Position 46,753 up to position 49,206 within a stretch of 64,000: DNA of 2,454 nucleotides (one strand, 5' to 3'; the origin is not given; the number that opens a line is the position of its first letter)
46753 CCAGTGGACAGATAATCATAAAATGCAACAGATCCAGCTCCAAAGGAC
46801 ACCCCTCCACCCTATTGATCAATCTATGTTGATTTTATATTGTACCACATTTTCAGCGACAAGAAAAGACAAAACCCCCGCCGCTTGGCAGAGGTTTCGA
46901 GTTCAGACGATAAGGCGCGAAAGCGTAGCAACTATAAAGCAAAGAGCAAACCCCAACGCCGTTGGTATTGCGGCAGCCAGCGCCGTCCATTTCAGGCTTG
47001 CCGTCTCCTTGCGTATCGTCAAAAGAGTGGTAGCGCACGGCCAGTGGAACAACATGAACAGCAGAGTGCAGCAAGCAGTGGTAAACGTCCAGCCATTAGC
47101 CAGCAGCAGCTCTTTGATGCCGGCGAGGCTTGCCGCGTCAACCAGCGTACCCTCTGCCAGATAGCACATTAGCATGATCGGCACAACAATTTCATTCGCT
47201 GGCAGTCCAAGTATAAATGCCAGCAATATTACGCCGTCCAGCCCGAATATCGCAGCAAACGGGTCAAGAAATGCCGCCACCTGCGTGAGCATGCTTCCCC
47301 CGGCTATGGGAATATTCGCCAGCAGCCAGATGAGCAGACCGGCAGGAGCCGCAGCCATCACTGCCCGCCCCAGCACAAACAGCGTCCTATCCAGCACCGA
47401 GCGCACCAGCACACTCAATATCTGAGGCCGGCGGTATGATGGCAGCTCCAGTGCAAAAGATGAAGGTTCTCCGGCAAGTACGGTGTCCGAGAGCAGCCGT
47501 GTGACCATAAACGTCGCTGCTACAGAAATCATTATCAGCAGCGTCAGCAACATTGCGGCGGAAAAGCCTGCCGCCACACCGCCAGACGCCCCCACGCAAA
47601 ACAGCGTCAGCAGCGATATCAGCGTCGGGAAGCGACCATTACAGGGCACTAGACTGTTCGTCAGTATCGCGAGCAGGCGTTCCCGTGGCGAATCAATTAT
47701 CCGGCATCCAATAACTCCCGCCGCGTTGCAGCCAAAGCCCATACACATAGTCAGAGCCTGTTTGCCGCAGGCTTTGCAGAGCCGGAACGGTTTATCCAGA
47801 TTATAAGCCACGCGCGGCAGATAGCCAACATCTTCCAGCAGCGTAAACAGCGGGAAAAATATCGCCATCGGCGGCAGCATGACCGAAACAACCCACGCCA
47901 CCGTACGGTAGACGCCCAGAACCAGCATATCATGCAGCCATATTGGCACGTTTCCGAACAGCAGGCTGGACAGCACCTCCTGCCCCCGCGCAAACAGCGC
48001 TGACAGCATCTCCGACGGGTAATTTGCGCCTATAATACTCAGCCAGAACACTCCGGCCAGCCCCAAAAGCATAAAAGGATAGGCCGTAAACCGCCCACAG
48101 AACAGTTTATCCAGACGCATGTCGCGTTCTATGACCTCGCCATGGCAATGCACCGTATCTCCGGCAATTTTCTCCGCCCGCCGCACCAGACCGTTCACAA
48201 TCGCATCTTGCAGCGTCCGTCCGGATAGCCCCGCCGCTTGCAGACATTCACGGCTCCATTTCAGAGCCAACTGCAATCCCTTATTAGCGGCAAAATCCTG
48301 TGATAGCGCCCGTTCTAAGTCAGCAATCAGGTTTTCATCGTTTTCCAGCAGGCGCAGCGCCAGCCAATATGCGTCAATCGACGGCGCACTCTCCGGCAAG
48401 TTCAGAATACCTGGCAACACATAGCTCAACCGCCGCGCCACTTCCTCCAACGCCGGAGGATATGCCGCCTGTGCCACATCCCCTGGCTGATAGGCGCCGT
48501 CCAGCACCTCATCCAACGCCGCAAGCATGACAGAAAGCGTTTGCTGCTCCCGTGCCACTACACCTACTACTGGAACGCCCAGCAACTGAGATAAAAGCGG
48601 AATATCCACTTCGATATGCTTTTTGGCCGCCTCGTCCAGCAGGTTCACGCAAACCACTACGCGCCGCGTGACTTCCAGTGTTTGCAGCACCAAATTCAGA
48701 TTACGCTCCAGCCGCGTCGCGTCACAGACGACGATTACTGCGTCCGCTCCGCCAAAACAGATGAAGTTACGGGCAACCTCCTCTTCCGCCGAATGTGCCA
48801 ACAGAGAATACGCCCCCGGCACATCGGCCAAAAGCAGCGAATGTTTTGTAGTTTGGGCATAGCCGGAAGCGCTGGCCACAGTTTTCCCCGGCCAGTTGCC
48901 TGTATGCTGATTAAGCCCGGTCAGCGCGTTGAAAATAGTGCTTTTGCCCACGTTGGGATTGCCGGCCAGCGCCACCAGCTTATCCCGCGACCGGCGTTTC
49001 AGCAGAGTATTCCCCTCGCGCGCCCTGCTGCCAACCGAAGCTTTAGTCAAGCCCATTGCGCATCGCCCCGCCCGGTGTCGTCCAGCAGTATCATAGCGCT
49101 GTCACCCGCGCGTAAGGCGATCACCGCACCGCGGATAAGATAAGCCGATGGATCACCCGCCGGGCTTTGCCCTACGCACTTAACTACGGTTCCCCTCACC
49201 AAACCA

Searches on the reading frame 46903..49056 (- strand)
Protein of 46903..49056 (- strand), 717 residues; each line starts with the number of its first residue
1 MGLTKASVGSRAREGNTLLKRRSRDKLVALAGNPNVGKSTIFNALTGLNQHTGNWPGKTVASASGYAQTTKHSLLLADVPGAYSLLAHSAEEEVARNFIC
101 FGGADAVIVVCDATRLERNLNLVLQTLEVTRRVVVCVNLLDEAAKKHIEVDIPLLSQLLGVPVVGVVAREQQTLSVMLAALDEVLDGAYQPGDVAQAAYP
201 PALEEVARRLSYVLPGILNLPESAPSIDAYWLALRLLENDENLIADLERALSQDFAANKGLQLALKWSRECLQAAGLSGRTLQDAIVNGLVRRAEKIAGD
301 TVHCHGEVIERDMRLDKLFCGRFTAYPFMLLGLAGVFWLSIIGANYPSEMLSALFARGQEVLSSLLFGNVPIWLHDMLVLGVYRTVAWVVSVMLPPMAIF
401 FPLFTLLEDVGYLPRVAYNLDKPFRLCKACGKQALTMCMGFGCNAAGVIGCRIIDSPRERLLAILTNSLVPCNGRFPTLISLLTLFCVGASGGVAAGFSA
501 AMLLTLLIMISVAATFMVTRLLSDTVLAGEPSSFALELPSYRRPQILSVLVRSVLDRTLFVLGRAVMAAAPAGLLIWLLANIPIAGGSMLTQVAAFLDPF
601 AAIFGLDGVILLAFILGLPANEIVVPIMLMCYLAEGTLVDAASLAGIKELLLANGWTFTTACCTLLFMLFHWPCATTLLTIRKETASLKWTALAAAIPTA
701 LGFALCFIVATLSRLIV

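Call 8: search_protein_families(library=pfam, proteins=[window:46903-49056:-], max_evalue=0.01)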
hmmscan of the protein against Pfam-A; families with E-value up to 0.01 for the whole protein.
window:46903-49056:- (717 aa): 6 families
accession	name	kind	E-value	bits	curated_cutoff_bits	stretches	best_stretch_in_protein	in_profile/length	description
PF02421.24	FeoB_N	-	1.6e-53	180.8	27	1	28-178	3-153/156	Ferrous iron transport protein B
PF07670.19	Gate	-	1.5e-21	77.2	29.6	2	391-483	2-101/104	Nucleoside recognition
PF01926.29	MMR_HSR1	-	3.7e-18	66.1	21.9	1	28-138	2-112/113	50S ribosome-binding GTPase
PF07664.17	FeoB_C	-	1.5e-11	44.3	26.6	1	505-554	2-52/54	Ferrous iron transport protein B C terminus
PF17910.6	FeoB_Cyto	-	6.2e-07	30.2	23.4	1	199-303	1-90/90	FeoB cytosolic helical domain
PF03193.22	RsgA_GTPase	-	0.00085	19.6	30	1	8-55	89-137/174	RsgA GTPase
